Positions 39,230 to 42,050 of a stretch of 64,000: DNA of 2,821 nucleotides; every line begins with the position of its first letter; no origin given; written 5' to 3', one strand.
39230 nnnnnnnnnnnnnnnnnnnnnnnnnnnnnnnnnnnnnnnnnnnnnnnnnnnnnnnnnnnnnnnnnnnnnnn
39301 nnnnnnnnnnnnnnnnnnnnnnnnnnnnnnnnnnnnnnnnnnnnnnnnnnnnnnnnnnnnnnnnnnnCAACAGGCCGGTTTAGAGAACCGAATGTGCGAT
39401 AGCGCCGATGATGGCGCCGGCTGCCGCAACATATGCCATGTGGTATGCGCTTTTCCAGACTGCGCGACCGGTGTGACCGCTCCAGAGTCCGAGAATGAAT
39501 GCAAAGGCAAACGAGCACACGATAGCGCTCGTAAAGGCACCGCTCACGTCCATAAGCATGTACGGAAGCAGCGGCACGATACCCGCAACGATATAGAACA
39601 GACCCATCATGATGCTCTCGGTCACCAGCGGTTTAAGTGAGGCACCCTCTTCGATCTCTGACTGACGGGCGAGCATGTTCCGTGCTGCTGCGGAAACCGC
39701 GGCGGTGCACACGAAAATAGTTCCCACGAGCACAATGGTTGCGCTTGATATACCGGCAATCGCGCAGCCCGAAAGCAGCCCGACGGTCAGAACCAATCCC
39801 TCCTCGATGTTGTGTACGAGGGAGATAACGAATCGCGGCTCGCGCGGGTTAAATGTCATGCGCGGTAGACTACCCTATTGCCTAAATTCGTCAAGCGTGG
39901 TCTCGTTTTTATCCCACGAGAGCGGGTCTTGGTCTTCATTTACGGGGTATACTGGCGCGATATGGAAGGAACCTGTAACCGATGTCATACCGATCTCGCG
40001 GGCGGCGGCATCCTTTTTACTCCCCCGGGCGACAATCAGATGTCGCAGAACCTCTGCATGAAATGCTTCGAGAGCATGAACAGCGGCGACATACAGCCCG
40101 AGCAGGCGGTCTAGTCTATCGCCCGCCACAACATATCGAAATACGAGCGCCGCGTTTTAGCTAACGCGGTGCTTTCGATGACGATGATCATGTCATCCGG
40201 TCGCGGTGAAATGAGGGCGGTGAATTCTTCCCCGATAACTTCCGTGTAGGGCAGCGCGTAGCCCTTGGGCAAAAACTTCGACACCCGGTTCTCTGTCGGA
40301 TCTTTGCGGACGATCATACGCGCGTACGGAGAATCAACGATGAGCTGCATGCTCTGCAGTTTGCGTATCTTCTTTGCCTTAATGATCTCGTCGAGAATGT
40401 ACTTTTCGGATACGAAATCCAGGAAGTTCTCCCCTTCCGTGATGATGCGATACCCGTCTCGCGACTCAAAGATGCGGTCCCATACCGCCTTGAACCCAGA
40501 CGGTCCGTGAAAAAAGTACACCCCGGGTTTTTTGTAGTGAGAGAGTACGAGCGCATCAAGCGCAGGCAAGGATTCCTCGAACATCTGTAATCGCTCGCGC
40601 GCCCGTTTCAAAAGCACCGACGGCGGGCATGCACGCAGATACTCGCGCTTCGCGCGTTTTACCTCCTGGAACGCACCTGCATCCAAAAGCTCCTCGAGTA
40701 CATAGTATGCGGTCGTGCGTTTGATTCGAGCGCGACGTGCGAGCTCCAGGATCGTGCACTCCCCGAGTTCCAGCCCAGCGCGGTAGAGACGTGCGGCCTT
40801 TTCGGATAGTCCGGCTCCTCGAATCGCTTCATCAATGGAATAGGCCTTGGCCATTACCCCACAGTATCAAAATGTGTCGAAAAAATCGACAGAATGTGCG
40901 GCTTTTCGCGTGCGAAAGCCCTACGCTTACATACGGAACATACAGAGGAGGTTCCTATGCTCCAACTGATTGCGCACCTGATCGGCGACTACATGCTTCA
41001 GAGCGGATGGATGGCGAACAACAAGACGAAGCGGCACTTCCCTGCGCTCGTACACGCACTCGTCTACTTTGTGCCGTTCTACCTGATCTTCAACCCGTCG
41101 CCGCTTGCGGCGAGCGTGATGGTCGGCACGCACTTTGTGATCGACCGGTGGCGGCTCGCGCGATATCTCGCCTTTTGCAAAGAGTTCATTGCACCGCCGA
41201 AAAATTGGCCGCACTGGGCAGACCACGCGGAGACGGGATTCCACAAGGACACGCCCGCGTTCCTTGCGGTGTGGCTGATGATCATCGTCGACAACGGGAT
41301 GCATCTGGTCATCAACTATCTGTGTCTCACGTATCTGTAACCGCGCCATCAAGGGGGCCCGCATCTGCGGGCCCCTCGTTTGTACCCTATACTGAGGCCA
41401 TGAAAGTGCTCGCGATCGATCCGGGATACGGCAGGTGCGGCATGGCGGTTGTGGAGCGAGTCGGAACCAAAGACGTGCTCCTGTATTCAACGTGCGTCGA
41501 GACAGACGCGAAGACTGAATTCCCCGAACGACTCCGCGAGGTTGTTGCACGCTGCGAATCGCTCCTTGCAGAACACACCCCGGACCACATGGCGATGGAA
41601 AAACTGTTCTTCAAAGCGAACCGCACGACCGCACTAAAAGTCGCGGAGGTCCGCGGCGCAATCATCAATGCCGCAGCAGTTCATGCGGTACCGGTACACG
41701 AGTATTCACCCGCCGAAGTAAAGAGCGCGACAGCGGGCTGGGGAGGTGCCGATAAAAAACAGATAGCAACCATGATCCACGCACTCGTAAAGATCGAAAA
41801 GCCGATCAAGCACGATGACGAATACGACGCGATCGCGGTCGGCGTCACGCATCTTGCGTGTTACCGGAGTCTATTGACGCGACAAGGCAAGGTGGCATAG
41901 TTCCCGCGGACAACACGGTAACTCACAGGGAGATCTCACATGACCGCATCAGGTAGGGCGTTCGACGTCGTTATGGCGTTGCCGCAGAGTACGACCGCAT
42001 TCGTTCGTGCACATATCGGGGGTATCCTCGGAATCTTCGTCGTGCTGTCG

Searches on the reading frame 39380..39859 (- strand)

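Call 54: search_protein_families(library=pfam, proteins=[window:39380-39859:-], max_evalue=0.0001)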
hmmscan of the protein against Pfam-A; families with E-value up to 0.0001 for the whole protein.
window:39380-39859:- (159 aa): 1 family
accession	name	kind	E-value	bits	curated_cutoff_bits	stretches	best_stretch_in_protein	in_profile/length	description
PF01988.24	VIT1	-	4.5e-10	40.1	28.1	1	66-153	121-210/214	VIT family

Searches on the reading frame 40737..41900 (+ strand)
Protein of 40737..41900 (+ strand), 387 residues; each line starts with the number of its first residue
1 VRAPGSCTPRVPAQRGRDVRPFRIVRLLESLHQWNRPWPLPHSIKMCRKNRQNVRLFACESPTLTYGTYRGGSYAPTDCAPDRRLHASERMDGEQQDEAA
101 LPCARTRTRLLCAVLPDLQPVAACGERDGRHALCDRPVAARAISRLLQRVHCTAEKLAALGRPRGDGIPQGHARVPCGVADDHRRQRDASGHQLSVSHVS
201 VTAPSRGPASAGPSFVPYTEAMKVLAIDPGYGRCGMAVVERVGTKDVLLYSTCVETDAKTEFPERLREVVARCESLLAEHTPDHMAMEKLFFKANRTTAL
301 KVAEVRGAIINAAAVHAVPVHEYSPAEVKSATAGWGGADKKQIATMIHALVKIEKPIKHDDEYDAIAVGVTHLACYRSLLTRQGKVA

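Call 54: search_protein_families(library=pfam, proteins=[window:40737-41900:+], max_evalue=0.0001)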
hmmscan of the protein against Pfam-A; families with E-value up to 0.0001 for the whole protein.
window:40737-41900:+ (387 aa): 1 family
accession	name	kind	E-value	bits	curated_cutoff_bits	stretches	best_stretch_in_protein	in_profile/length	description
PF02075.23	RuvC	-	9.7e-39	133.1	22.2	1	224-372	1-148/148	Crossover junction endodeoxyribonuclease RuvC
